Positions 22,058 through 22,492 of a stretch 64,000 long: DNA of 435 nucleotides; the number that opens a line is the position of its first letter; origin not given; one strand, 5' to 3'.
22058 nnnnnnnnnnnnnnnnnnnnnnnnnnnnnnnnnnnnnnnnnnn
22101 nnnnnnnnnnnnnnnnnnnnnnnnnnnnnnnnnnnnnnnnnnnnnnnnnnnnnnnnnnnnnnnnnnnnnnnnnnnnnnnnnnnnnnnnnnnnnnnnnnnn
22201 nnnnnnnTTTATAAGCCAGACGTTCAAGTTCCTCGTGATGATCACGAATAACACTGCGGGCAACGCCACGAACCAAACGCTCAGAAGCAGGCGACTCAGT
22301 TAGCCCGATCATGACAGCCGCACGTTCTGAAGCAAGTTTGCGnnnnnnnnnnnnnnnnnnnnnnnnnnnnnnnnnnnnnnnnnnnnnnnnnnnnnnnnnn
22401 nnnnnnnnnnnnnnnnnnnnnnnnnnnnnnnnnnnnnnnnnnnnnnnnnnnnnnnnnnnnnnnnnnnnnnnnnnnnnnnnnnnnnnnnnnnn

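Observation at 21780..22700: Doc/Fic-family toxin with a non-Phd upstream partner embedded between nrdB and thyX, with its own sigma70-like promoter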

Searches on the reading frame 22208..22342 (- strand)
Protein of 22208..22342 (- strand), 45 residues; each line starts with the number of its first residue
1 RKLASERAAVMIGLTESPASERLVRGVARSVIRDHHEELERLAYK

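Call 61: find_homologous_proteins(query=A4, max_evalue=10)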
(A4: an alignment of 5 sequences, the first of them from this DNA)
Query A4 (5 sequences) (45 aa, profile of the alignment): 321 proteins with E <= 10 among 324 candidates; the best 120 are listed.
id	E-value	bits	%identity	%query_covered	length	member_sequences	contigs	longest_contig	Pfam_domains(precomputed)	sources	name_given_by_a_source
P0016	4.5e-12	63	34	64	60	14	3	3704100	-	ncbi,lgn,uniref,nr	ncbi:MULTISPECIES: hypothetical protein [Burkholderia cepacia complex]|uniref:hypothetical protein n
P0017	5.2e-12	63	-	-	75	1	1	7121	-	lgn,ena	-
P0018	1.7e-11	61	-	-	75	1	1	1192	-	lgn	-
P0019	8.9e-10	56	-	-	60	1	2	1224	-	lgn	-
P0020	3.3e-9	54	-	-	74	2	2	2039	-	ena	-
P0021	4.6e-9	54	-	-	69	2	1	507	-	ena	-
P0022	5.3e-9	53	-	-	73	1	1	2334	PF04014.24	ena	-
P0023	7.9e-9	53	-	-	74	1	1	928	PF04014.24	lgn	-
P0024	9.5e-9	53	-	-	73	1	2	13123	-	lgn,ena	-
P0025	1.1e-8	52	-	-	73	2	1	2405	-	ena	-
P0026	1.5e-8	52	-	-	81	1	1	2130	PF04014.24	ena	-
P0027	1.5e-8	52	-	-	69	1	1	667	PF04014.24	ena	-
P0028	1.7e-8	52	-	-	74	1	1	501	PF04014.24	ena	-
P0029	2.2e-8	51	-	-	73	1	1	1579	PF04014.24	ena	-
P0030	2.2e-8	51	-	-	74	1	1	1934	-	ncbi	-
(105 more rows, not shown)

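Call 65: search_protein_families(library=ncbifam, proteins=[P0017, P0016], max_evalue=0.01)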
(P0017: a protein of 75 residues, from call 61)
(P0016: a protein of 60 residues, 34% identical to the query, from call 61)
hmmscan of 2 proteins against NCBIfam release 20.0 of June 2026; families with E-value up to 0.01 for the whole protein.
P0017 (75 aa): 1 family
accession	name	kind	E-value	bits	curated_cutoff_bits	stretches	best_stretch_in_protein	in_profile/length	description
TIGR02609.1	doc_partner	hypoth_equivalog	3.5e-13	49.7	55.9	1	5-75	1-74/74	putative addiction module antidote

P0016 (60 aa): 0 families
